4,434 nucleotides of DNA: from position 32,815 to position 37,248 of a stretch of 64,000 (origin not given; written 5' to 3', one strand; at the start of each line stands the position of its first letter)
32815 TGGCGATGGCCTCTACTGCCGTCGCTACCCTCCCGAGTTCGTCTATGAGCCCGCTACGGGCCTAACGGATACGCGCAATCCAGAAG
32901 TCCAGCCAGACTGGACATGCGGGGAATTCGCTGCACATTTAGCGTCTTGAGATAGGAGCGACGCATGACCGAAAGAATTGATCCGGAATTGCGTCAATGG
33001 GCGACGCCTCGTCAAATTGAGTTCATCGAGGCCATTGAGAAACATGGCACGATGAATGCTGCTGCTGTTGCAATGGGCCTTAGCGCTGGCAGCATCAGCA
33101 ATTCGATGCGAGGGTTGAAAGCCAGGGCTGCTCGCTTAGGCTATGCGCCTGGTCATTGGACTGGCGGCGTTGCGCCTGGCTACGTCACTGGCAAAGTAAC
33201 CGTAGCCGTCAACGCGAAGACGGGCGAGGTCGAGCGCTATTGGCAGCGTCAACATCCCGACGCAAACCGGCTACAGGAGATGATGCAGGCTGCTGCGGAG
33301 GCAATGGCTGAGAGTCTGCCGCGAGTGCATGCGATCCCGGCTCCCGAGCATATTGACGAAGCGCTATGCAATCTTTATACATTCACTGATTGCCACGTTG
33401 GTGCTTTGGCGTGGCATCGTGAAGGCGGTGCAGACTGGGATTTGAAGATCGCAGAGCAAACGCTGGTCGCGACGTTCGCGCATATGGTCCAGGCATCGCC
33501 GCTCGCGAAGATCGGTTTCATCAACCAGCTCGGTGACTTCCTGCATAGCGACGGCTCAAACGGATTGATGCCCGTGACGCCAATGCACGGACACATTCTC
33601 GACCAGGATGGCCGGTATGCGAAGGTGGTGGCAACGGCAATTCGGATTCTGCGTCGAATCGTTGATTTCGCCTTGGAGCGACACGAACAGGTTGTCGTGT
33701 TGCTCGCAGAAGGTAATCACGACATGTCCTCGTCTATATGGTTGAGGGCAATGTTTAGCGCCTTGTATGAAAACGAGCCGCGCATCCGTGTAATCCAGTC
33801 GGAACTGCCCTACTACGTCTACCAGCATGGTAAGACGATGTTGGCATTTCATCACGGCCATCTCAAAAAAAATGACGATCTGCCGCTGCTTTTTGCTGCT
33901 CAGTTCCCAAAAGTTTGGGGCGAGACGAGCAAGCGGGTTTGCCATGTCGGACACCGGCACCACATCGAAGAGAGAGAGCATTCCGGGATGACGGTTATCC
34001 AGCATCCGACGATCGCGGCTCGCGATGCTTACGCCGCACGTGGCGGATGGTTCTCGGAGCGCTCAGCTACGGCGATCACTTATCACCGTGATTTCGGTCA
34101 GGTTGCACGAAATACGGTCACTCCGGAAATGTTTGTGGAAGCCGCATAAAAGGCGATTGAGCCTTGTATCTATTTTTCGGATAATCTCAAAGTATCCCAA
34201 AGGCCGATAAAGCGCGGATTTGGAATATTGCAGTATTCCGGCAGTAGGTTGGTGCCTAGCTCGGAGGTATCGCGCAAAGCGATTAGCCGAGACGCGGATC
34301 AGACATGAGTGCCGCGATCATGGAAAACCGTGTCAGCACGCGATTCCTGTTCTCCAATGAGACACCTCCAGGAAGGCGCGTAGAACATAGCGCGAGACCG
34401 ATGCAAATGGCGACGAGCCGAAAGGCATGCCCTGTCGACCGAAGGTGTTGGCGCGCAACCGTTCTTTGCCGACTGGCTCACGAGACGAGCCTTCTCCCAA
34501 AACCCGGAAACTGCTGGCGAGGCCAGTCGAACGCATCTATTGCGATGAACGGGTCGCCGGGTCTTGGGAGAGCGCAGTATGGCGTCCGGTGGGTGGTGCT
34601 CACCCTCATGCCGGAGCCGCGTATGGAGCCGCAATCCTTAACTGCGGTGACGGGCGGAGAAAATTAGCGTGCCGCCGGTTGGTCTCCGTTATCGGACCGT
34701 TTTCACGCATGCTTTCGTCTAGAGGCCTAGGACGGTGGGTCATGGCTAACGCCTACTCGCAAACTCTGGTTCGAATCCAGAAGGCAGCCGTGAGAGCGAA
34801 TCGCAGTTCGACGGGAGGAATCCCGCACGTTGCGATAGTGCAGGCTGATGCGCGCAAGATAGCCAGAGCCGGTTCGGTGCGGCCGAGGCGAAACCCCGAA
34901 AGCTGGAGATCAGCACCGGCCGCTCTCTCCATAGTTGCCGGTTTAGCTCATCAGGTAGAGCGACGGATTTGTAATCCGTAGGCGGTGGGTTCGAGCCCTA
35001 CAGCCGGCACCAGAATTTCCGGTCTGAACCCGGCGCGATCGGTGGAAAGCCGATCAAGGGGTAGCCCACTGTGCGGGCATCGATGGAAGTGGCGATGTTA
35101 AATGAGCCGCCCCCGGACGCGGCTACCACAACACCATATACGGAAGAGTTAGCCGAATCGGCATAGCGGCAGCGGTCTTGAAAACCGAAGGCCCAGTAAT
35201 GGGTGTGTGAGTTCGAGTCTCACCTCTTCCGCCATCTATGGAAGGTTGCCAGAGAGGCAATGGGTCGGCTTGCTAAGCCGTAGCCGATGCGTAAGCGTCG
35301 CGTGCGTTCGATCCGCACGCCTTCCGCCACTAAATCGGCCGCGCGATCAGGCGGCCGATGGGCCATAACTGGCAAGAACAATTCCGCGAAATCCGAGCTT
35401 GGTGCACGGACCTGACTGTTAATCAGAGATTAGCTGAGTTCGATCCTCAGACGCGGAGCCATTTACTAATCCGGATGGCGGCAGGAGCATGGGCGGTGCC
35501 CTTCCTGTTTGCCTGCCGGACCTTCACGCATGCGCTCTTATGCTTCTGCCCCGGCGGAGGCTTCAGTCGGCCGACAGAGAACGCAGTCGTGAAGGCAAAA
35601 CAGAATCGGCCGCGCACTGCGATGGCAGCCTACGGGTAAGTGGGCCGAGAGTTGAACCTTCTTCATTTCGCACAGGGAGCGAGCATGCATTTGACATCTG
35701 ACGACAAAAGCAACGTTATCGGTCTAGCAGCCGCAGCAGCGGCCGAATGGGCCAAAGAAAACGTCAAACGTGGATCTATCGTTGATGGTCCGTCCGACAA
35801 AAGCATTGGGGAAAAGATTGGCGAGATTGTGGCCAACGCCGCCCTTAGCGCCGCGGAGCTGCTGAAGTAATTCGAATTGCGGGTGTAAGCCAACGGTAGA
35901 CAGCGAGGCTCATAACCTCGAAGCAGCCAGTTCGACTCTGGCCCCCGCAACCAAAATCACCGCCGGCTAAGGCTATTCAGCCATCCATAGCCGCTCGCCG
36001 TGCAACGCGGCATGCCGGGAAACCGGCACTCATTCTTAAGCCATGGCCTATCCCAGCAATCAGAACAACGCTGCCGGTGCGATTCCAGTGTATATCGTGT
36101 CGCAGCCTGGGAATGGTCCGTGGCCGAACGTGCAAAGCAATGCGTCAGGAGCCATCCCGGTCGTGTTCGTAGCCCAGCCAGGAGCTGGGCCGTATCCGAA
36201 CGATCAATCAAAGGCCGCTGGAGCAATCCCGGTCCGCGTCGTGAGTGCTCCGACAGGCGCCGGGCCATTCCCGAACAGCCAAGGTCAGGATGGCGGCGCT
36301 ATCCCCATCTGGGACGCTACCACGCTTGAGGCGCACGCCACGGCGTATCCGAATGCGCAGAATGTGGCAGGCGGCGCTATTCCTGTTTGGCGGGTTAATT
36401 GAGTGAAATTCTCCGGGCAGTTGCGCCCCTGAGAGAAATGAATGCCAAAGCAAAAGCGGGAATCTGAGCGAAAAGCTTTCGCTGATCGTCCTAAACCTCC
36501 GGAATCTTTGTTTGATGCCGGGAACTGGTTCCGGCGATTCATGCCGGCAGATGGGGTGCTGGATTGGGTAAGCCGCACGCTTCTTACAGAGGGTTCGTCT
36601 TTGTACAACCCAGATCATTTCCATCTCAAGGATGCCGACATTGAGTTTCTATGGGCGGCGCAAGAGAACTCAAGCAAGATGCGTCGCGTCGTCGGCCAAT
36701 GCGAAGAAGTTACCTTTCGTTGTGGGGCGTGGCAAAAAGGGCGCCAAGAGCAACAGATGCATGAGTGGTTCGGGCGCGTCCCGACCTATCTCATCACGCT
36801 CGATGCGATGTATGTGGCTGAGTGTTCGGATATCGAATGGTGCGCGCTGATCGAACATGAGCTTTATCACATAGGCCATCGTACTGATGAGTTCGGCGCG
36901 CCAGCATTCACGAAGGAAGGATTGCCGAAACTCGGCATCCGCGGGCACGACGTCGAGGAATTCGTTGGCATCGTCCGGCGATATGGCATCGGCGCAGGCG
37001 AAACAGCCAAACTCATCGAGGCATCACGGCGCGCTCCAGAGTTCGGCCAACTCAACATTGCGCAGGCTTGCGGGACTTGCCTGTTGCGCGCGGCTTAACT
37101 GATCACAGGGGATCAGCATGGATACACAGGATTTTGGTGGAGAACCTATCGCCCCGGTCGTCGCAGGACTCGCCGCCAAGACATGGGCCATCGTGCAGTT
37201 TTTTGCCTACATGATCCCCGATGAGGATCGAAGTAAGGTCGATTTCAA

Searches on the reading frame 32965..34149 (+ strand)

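Call 25: search_protein_families(library=pfam, proteins=[window:32965-34149:+], max_evalue=0.001)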
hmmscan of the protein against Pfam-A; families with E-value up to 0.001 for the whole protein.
window:32965-34149:+ (394 aa): 0 families

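Call 37: search_protein_families(library=phrogs, proteins=[window:32965-34149:+], max_evalue=0.0001)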
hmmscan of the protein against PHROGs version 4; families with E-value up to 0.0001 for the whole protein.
window:32965-34149:+ (394 aa): 4 families
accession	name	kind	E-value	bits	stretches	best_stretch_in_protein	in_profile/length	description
phrog_704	-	DNA, RNA and nucleotide metabolism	5.6e-112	375.7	1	11-390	3-389/390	DNA repair exonuclease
phrog_20762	-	unknown function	4.3e-33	115.1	1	276-389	3-117/117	-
phrog_284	-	DNA, RNA and nucleotide metabolism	2e-15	57.6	1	81-378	73-385/398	exonuclease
phrog_20703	-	unknown function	1.5e-12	48.9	1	69-204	99-233/258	-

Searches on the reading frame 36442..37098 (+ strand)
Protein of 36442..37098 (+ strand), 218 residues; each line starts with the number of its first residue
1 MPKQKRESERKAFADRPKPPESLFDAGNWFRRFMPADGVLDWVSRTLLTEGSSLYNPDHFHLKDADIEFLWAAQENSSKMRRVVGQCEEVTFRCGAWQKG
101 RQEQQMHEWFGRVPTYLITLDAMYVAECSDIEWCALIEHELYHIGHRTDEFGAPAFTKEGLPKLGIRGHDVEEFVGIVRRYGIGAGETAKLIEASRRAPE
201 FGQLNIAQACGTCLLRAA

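Call 5: search_protein_families(library=pfam, proteins=[window:36442-37098:+], max_evalue=0.01)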
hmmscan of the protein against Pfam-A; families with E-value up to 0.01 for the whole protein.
window:36442-37098:+ (218 aa): 1 family
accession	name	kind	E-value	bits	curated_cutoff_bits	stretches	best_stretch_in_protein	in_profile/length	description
PF18894.6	PhageMetallopep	-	3.5e-37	127.9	23.7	1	41-194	2-132/134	Putative phage metallopeptidase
